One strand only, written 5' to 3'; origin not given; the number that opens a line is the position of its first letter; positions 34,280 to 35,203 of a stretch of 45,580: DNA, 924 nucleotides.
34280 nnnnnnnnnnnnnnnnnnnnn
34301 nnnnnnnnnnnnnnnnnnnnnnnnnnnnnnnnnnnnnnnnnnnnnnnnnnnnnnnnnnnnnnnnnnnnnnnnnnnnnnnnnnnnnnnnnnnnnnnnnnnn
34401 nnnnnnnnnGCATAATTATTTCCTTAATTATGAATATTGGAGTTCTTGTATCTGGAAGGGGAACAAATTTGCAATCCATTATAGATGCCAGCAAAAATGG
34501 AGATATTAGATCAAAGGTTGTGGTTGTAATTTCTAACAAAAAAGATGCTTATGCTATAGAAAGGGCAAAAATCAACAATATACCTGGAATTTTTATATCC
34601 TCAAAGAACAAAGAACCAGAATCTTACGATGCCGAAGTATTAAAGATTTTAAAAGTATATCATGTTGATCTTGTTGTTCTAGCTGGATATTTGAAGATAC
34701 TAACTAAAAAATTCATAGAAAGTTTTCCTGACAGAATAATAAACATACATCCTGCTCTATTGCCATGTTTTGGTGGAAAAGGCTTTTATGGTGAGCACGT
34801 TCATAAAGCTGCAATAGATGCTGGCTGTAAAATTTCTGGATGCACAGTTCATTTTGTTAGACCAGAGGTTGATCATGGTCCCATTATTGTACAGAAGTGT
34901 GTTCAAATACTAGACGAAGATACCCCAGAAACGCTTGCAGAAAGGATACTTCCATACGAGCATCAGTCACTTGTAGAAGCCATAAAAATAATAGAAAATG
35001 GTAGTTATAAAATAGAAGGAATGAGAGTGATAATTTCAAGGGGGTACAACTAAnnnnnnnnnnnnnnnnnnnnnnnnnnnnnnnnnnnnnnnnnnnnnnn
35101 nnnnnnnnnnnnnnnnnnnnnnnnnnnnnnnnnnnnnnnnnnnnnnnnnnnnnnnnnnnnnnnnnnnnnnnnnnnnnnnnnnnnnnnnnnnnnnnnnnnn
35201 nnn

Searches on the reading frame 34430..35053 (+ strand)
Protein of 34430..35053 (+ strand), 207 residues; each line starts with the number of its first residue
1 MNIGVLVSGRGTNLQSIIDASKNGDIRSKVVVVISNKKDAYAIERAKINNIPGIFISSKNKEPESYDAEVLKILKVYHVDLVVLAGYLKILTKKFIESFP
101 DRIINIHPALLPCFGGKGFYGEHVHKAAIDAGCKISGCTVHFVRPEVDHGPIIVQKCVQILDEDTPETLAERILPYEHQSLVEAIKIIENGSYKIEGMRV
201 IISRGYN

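Call 4: search_protein_families(library=pfam, proteins=[window:34430-35053:+], max_evalue=1)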
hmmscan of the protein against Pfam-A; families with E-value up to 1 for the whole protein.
window:34430-35053:+ (207 aa): 2 families
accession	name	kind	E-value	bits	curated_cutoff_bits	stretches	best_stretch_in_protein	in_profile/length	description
PF00551.24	Formyl_trans_N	-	5.2e-55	186.4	26.1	1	1-185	1-181/181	Formyl transferase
PF00318.25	Ribosomal_S2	-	0.077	12.7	26.1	1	14-67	136-189/216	Ribosomal protein S2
